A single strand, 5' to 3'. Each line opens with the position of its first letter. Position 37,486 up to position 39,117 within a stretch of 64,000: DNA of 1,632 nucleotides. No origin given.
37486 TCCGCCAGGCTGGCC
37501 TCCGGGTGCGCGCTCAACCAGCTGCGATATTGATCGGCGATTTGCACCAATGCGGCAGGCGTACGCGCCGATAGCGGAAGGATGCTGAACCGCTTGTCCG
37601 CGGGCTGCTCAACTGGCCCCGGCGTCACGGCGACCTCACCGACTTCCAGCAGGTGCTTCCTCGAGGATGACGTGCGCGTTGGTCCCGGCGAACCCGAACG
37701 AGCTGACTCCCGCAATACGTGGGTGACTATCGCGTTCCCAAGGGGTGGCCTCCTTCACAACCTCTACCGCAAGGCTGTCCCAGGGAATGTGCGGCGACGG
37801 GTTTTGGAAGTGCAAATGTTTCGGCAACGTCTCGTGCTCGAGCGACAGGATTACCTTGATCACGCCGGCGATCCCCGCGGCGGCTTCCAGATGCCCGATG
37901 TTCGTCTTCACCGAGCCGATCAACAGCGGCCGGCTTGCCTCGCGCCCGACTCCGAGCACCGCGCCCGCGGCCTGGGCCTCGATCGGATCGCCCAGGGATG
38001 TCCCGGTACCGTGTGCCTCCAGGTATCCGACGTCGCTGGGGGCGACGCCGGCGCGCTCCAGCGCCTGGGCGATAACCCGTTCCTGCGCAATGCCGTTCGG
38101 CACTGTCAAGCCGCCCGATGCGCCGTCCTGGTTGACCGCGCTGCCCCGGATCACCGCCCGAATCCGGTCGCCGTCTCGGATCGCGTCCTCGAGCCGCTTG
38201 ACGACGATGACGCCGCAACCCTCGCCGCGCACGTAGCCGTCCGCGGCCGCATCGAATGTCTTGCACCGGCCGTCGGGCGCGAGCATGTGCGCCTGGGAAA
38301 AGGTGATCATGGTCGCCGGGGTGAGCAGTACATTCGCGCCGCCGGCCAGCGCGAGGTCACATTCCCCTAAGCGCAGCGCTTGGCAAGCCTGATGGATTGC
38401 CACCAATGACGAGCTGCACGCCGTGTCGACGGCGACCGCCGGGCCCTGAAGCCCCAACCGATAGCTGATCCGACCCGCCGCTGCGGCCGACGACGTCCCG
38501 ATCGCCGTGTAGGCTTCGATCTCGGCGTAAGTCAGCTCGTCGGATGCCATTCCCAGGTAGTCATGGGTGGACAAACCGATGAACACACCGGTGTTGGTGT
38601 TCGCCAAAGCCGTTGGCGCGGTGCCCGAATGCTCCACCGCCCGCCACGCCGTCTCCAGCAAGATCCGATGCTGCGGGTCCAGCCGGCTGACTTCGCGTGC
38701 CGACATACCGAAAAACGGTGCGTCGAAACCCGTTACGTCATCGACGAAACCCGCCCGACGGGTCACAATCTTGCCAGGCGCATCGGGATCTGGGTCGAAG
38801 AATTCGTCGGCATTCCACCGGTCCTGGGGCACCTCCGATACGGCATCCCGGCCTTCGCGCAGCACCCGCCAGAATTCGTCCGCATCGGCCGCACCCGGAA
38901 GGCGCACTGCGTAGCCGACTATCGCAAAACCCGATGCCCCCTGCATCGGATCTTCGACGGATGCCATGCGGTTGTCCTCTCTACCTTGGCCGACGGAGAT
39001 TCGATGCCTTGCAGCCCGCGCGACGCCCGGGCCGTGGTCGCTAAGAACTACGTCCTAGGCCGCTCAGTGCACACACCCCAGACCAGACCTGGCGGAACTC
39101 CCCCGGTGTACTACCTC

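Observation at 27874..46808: pks-papA-mmpL-(PE-PPE hydrolase)-fadD module: an acyltrehalose glycolipid locus, most like the trehalose polyphleate (TPP) type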

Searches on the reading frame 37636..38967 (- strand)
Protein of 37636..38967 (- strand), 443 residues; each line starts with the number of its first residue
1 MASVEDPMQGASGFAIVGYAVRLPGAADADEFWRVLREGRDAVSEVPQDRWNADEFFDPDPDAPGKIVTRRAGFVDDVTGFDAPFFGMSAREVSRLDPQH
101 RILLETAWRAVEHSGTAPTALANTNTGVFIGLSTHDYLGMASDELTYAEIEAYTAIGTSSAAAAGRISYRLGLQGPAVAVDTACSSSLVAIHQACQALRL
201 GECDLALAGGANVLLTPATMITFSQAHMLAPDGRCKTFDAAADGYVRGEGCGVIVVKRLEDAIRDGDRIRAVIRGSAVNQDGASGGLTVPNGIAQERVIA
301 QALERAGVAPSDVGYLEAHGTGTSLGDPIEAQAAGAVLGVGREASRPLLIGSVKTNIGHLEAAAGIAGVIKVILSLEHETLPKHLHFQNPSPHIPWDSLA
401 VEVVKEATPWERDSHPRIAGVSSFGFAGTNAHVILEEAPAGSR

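Call 3: search_protein_families(library=pfam, proteins=[window:37636-38967:-])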
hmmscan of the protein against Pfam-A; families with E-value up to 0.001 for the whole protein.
window:37636-38967:- (443 aa): 4 families
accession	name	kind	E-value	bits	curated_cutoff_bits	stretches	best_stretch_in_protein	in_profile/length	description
PF00109.32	ketoacyl-synt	-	4.2e-98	328.4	20.8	1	15-262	5-252/252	Beta-ketoacyl synthase, N-terminal domain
PF02801.28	Ketoacyl-synt_C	-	7.8e-44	148.9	20.8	1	271-387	2-118/119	Beta-ketoacyl synthase, C-terminal domain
PF16197.11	KAsynt_C_assoc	-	3.6e-13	50.3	33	1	390-440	1-48/111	Ketoacyl-synthetase C-terminal extension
PF00108.29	Thiolase_N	-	6.5e-08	32.7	26.4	1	169-212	68-113/260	Thiolase, N-terminal domain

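Call 5: search_protein_families(library=ncbifam, proteins=[window:37636-38967:-])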
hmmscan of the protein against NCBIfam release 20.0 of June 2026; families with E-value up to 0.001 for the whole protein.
window:37636-38967:- (443 aa): 28 families (the best 25 are shown)
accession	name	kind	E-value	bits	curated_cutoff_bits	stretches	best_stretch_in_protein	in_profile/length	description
NF045894.1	PKS_plus_SDR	equivalog_domain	1.9e-218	728.4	1740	1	14-440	3-429/1515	type I polyketide synthase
NF040607.1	mycolic_Pks13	equivalog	6.2e-170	567.6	2100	1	10-438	99-526/1680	polyketide synthase Pks13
NF041183.1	Pks2_ls1_myc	equivalog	4.5e-142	474.8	2400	1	14-440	4-427/2086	sulfolipid-1 biosynthesis phthioceranic/hydroxyphthioceranic acid synthase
TIGR02813.1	omega_3_PfaA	subfamily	1.2e-72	244.4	1010.1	2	157-437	179-461/2582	polyketide-type polyunsaturated fatty acid synthase PfaA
TIGR03150.1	fabF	equivalog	3.7e-55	187.3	493.75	1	24-435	13-406/407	beta-ketoacyl-ACP synthase II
NF005589.0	PRK07314.1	subfamily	7e-53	179.9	387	1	18-436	10-410/413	beta-ketoacyl-ACP synthase II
NF053555.1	prodigi_MBC_PigJ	equivalog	4e-49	167.6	900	1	24-437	343-758/759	prodigiosin MBC biosynthesis protein PigJ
NF004970.0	PRK06333.1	subfamily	8.3e-48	163.3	525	1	16-436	8-420/424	beta-ketoacyl-ACP synthase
NF005490.0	PRK07103.1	equivalog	9.2e-39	133.6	445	1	147-437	132-412/414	polyketide beta-ketoacyl:acyl carrier protein synthase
NF005076.0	PRK06501.1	equivalog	1.6e-37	129.4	629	1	161-439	152-424/425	beta-ketoacyl-ACP synthase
NF058662.1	cispenta_AmcF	equivalog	2.7e-37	128.7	325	1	161-396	106-336/369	cispentacin biosynthesis acyltransferase subunit AmcF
NF006618.0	PRK09185.1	subfamily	2.6e-36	125.5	407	1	117-437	89-392/394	beta-ketoacyl-ACP synthase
NF006587.0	PRK09116.1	equivalog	4.2e-35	121.3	470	1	121-436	96-405/408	beta-ketoacyl-ACP synthase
NF006434.0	PRK08722.1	equivalog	6.1e-35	120.9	759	1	67-435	46-411/414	beta-ketoacyl-ACP synthase II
NF004618.0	PRK05952.1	equivalog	9.9e-35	120.1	455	1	160-437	123-382/384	beta-ketoacyl-ACP synthase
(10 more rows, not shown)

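Call 35: find_encoding_contigs(protein=window:37636-38967:-, flank=10000, max_places=6)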
Protein window:37636-38967:- (443 aa): 1 contig read that carries it; 1 place shown.
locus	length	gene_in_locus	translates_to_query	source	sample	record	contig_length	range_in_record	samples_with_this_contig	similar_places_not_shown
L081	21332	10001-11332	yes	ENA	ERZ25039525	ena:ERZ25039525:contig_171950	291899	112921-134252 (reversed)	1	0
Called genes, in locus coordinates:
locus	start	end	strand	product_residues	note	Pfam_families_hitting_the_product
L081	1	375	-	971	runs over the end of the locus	PF03176:MMPL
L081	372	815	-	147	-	PF05423:Mycobact_memb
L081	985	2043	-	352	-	PF19328:DAP_DH_C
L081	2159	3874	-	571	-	PF00501:AMP-binding, PF23024:AMP-dom_DIP2-like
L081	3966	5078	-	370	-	PF08237:PE-PPE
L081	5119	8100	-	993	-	PF03176:MMPL, PF12349:Sterol-sensing (faint), PF03176:MMPL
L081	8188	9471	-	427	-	PF00668:Condensation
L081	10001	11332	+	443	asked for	PF00109:ketoacyl-synt, PF00108:Thiolase_N (weak), PF02801:Ketoacyl-synt_C, PF16197:KAsynt_C_assoc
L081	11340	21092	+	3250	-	PF00698:Acyl_transf_1, PF22336:RhiE-like_linker, PF22621:CurL-like_PKS_C, PF22953:SpnB_Rossmann, PF00106:adh_short, PF08659:KR, PF13561:adh_short_C2, PF00550:PP-binding, +20 more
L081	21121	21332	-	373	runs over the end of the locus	PF02771:Acyl-CoA_dh_N, PF02770:Acyl-CoA_dh_M (weak), PF00441:Acyl-CoA_dh_1, PF08028:Acyl-CoA_dh_2 (weak)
